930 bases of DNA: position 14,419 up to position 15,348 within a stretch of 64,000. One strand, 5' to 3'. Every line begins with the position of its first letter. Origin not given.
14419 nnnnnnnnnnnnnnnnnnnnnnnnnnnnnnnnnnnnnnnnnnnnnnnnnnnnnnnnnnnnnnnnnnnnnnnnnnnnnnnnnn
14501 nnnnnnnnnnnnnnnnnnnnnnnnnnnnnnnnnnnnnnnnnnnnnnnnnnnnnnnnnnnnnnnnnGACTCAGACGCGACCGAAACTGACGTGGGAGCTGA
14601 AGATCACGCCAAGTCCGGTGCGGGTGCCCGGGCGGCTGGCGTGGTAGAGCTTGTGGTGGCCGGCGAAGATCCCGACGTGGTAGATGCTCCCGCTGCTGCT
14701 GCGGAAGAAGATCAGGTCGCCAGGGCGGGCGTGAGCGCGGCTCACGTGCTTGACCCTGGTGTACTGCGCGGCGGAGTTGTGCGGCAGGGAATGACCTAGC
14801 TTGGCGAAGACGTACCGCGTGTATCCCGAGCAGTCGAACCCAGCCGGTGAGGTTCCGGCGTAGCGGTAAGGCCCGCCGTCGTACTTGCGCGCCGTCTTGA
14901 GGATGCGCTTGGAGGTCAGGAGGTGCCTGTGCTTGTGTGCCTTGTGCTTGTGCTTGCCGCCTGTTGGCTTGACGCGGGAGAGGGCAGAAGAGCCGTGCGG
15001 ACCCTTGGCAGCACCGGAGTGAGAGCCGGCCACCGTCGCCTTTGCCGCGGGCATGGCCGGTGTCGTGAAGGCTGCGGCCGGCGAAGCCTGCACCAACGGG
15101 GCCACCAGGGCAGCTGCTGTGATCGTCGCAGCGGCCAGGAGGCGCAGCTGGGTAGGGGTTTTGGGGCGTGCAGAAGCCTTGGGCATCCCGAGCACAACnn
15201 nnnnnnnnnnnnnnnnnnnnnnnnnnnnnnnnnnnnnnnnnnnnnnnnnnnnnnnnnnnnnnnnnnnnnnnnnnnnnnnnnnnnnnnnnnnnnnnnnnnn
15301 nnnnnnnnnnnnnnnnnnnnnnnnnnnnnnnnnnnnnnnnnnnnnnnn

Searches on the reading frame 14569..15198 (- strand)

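Call 59: search_protein_families(library=pfam, proteins=[window:14569-15198:-], max_evalue=0.001)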
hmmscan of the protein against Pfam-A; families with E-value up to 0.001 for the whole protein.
window:14569-15198:- (209 aa): 2 families
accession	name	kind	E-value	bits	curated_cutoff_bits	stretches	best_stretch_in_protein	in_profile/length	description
PF00877.26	NLPC_P60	-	2.4e-23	82.6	23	1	108-188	1-81/105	NlpC/P60 family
PF05257.22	CHAP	-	0.00062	20.6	26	0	114-178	3-66/81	CHAP domain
